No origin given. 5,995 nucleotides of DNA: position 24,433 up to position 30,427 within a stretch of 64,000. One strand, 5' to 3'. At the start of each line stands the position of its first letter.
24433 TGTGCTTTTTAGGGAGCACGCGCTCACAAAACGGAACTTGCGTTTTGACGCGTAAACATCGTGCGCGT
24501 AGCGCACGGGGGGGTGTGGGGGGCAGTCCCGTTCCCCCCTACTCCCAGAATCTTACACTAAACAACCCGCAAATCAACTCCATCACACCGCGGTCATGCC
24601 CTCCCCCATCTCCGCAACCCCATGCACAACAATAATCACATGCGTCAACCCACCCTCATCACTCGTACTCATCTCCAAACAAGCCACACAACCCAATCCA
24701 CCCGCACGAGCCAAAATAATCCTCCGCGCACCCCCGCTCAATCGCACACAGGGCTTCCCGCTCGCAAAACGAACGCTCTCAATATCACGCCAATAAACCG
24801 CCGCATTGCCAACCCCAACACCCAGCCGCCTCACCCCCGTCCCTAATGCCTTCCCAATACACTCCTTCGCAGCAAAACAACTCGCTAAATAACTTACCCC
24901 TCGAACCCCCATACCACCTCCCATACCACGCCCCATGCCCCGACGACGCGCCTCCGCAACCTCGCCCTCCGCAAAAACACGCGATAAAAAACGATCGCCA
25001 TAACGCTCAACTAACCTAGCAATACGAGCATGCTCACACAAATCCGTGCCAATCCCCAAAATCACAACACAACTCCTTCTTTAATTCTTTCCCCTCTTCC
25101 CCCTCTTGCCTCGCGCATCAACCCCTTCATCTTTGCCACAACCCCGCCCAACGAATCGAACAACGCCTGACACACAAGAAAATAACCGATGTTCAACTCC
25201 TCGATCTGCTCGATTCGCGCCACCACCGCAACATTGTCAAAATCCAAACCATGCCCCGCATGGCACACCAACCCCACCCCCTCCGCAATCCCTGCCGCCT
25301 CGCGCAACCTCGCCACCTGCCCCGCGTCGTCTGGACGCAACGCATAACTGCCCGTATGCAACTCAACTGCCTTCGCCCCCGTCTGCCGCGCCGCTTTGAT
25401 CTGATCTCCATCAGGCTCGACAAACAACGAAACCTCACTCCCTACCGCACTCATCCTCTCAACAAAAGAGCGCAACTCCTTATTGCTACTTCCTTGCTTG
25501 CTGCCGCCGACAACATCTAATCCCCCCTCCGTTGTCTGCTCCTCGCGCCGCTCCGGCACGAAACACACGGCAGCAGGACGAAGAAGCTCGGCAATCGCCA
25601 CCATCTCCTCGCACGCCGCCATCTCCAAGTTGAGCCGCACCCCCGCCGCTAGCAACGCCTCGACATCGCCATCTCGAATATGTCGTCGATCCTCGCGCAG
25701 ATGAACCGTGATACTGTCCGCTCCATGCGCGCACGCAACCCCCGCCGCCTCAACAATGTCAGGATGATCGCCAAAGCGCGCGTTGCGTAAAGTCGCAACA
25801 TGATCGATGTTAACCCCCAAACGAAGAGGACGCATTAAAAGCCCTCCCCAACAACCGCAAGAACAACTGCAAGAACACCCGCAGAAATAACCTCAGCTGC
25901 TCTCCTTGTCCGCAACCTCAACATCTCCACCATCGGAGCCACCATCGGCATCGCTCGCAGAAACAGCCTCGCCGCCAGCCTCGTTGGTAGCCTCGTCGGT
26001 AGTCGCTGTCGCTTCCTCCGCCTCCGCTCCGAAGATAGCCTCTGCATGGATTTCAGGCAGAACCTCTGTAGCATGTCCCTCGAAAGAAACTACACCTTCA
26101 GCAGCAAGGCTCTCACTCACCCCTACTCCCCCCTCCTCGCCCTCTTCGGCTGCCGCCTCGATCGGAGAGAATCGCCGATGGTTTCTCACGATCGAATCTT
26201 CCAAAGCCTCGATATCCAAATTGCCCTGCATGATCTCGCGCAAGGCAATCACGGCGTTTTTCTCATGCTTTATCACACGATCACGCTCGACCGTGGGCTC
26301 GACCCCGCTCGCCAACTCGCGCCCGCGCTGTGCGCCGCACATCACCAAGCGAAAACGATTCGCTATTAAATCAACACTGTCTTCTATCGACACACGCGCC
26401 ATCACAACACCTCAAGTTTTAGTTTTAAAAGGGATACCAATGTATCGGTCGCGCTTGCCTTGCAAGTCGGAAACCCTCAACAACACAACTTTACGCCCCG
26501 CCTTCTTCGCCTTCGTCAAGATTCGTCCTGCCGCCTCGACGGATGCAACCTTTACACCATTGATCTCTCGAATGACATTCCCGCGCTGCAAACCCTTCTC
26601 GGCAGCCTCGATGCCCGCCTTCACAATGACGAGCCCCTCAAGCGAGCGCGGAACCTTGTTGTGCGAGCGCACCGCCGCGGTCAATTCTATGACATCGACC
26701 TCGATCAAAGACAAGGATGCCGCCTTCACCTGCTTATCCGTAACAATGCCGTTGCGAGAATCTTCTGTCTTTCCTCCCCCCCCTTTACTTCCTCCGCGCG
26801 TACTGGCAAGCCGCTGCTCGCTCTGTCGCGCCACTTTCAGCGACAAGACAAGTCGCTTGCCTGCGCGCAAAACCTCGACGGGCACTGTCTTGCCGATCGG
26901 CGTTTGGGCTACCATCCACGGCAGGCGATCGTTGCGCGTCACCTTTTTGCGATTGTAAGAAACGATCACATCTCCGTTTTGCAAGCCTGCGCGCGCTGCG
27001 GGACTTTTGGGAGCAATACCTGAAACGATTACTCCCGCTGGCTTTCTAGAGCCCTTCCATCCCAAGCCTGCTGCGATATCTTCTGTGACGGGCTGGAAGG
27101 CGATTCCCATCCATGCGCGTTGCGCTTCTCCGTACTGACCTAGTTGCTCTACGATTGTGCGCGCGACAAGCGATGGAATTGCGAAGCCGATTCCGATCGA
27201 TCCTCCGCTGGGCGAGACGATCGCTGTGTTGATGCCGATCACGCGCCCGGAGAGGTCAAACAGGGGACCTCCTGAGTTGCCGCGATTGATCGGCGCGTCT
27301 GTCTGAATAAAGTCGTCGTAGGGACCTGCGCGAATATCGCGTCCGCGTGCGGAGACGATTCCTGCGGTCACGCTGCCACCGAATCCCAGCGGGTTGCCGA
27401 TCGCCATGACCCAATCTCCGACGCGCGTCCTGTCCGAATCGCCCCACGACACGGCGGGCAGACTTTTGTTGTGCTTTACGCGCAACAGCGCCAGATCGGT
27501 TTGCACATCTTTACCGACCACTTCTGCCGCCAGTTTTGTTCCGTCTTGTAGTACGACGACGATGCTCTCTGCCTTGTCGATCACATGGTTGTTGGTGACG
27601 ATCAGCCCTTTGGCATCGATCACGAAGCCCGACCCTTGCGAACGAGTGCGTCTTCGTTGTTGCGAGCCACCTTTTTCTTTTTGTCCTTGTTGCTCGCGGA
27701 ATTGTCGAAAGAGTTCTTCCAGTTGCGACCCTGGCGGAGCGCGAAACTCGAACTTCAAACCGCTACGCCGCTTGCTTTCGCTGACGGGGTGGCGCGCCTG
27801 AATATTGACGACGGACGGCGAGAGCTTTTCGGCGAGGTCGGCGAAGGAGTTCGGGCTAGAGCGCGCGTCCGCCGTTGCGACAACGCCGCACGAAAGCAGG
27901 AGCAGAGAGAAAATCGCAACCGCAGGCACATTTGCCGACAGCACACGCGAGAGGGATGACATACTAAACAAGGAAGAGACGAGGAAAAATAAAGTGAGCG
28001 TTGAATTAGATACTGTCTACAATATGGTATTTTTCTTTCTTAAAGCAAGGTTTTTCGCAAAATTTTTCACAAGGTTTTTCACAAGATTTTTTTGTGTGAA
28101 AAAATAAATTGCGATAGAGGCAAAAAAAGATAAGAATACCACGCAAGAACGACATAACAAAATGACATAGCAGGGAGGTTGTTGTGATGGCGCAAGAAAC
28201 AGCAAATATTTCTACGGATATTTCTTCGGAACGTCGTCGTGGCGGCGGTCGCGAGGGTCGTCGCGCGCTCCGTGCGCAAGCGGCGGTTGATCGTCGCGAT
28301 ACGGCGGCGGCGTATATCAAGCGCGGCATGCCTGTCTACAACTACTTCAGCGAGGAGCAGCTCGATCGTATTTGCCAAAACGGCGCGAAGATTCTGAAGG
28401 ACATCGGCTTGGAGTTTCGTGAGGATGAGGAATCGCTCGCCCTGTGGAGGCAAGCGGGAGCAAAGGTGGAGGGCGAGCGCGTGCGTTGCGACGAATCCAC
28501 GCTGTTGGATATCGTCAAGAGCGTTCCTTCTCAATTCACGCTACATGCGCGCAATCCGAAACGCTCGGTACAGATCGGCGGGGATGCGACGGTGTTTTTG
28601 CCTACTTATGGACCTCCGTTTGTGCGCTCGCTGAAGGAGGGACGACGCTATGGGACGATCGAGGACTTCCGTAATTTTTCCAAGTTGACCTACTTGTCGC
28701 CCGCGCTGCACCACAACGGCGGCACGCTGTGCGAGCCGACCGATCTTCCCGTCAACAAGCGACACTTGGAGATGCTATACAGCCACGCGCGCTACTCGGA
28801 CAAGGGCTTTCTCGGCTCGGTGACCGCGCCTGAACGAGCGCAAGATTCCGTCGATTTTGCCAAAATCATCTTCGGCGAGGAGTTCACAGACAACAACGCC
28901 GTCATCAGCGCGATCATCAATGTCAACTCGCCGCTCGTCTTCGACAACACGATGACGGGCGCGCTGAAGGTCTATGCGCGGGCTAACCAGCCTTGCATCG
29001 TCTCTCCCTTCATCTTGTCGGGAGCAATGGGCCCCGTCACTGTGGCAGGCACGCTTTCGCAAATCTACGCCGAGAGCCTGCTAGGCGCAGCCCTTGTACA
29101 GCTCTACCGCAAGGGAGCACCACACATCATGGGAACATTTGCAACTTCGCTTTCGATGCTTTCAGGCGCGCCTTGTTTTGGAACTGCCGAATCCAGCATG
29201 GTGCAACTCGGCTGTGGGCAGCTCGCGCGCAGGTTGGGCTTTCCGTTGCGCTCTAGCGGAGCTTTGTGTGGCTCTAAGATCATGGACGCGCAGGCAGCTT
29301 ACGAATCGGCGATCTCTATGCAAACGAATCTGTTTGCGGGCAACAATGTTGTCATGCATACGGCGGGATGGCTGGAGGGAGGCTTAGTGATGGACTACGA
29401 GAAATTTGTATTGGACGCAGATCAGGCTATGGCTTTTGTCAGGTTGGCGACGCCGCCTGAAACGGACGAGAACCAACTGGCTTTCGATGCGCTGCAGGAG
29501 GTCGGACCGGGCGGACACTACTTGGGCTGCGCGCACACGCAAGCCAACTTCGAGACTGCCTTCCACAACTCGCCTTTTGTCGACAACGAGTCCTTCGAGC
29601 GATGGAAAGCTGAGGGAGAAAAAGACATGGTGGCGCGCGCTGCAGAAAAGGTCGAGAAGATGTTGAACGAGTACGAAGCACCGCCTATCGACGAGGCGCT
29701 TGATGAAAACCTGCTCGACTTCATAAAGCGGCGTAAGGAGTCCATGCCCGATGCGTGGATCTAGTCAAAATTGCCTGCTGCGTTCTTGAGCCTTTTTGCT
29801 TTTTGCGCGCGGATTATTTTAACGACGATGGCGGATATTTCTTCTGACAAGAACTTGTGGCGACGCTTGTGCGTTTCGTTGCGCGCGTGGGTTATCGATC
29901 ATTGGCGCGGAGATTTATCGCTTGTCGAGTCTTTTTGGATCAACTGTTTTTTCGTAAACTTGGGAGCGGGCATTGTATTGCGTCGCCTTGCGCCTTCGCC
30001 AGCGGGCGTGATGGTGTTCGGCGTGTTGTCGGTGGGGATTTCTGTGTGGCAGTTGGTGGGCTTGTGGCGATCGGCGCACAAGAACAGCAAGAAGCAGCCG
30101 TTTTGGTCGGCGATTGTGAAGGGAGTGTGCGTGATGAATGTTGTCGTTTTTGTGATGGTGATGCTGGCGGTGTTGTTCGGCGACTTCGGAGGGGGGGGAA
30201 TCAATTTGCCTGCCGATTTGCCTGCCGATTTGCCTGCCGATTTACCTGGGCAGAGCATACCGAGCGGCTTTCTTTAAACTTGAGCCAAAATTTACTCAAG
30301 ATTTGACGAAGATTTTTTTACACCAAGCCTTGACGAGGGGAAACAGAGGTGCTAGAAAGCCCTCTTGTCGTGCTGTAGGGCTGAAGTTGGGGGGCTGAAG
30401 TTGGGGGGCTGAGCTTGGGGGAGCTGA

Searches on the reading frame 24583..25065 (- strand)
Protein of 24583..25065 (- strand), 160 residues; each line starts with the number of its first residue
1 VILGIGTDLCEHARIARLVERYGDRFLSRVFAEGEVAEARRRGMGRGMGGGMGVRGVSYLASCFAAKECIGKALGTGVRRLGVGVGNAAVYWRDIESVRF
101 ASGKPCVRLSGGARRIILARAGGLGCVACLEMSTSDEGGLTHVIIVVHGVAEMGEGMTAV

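Call 15: search_protein_families(library=pfam, proteins=[window:24583-25065:-])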
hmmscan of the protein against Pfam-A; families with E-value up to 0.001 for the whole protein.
window:24583-25065:- (160 aa): 1 family
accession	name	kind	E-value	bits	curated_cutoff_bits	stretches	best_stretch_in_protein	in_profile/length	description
PF01648.25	ACPS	-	5.8e-10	39.6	25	1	4-114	1-93/111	4'-phosphopantetheinyl transferase superfamily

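Call 47: search_solved_structures(query=window:24583-25065:-, max_evalue=0.01, show_alignments=2)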
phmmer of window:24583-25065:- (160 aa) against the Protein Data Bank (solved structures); distinct sequences matched with E-value up to 0.01: 18.
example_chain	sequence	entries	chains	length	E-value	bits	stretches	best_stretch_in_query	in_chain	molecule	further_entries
5vbx_A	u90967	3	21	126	7.4e-09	39.2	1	2-116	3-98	Holo-[acyl-carrier-protein] synthase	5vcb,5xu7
5cmo_A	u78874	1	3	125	1.3e-08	38.4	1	1-86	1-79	Holo-[acyl-carrier-protein] synthase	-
5suv_A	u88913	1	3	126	1.3e-08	38.4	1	1-86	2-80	Holo-[acyl-carrier-protein] synthase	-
5xuh_A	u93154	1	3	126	1e-07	35.5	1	2-116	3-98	Holo-[acyl-carrier-protein] synthase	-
3qmn_A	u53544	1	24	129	1.7e-07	34.8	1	1-115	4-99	Holo-[acyl-carrier-protein] synthase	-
2qg8_A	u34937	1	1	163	9e-06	29.2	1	2-118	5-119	Acyl Carrier Protein Synthase PY06285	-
2bdd_A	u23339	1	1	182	1.3e-05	28.7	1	2-118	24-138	ACP-synthase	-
2jbz_A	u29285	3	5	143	1.3e-05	28.6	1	2-149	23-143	HOLO-[ACYL-CARRIER-PROTEIN] SYNTHASE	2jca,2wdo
2wds_A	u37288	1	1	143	2.2e-05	27.9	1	2-149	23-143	HOLO-[ACYL-CARRIER-PROTEIN] SYNTHASE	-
3hyk_A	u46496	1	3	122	3.6e-05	27.2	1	1-80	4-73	Holo-[acyl-carrier-protein] synthase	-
2wdy_A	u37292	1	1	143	5e-05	26.8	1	2-149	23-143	HOLO-[ACYL-CARRIER-PROTEIN] SYNTHASE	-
1f7l_A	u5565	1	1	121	0.00015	25.2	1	2-114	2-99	HOLO-(ACYL CARRIER PROTEIN) SYNTHASE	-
1f7t_A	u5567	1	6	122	0.00015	25.2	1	2-114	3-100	HOLO-(ACYL CARRIER PROTEIN) SYNTHASE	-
1f80_A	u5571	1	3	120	0.00022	24.7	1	4-114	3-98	HOLO-(ACYL CARRIER PROTEIN) SYNTHASE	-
1fte_A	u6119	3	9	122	0.00076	22.9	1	1-83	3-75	ACYL CARRIER PROTEIN SYNTHASE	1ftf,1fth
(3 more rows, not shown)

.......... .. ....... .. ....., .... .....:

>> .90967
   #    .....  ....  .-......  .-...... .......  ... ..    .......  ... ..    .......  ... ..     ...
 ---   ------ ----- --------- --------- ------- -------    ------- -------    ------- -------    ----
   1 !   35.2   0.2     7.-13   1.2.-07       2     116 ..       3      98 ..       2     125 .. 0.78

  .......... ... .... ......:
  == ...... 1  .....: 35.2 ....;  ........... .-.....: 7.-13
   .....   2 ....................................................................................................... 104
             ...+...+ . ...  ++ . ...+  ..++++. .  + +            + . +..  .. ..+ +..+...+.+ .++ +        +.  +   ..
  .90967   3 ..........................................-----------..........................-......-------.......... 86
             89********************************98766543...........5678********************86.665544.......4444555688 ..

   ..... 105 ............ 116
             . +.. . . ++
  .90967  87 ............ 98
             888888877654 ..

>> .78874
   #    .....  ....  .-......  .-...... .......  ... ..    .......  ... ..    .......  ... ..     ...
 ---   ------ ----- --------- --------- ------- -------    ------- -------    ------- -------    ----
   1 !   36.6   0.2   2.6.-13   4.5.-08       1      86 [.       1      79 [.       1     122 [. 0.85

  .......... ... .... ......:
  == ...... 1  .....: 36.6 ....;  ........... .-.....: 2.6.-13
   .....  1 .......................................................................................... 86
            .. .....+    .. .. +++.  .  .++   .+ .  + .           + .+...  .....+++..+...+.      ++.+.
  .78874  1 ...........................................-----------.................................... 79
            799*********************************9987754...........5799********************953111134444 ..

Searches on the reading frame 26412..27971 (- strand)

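Call 16: search_protein_families(library=pfam, proteins=[window:26412-27971:-])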
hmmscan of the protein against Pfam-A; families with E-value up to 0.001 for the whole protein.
window:26412-27971:- (519 aa): 6 families
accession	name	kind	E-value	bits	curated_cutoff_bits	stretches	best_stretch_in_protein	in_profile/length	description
PF13365.12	Trypsin_2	-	1.9e-38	132.9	27.6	1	113-247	1-144/144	Trypsin-like peptidase domain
PF13180.12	PDZ_2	-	1.4e-18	67.3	27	1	288-380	3-80/80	PDZ domain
PF00089.32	Trypsin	-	6.3e-18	65.8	20.6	1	108-267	18-213/220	Trypsin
PF17820.7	PDZ_6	-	3.3e-14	52.8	27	1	315-345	1-31/54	PDZ domain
PF00595.29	PDZ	-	3.8e-12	46.8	23.2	1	303-366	12-79/81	PDZ domain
PF14685.13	PDZ_Tricorn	-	0.00081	19.8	25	0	459-503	36-79/88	Tricorn protease PDZ domain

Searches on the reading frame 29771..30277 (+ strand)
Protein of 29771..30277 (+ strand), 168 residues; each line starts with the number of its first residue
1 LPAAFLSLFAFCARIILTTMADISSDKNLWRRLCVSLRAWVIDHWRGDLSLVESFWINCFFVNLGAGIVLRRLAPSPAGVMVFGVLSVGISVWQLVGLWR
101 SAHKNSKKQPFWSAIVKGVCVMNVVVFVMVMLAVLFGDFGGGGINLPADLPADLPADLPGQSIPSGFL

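Call 16: search_protein_families(library=pfam, proteins=[window:29771-30277:+])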
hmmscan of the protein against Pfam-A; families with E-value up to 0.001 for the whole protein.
window:29771-30277:+ (168 aa): 0 families

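Call 36: find_homologous_proteins(query=window:29771-30277:+, max_evalue=0.001)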
Query window:29771-30277:+ (168 aa): 8 proteins with E <= 0.001 among 8000 candidates.
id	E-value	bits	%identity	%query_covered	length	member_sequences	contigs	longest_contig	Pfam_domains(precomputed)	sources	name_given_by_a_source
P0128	1.4e-60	222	71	89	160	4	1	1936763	-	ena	-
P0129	5.1e-59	217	77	68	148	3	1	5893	-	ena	-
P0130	4.5e-56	207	69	89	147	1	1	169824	-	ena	-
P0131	9.7e-49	183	68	67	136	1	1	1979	-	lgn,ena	-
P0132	1.5e-43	166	63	62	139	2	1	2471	-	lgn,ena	-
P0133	2.1e-41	159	51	80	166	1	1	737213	-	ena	-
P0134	3.0e-39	152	53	80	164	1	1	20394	-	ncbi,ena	-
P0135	8.8e-5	40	31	60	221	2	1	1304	PF14237.12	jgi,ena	jgi:hypothetical protein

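Call 53: find_encoding_contigs(protein=P0128, flank=10000, max_places=2)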
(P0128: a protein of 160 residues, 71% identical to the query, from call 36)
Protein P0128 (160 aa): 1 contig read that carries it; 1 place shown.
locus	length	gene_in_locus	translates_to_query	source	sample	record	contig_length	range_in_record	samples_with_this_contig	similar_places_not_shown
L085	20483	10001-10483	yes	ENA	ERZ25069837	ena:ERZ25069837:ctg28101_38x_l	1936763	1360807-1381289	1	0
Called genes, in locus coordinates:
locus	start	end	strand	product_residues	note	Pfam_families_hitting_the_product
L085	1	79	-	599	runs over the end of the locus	-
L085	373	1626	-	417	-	PF01547:SBP_bac_1 (weak), PF13416:SBP_bac_8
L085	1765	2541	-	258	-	PF00994:MoCF_biosynth, PF24102:FLAD1_M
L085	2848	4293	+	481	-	-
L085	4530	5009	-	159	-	PF01648:ACPS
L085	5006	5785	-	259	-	-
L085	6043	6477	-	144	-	PF01192:RNA_pol_Rpb6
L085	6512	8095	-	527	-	PF00089:Trypsin, PF13365:Trypsin_2, PF00595:PDZ (faint), PF13180:PDZ_2, PF17820:PDZ_6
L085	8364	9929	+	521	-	PF06253:MTTB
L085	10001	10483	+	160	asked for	-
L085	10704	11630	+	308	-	-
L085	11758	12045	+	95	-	PF02325:CCB3_YggT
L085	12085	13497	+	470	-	PF13393:tRNA-synt_His, PF00587:tRNA-synt_2b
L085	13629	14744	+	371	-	PF03462:PCRF, PF00472:RF-1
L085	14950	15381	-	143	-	-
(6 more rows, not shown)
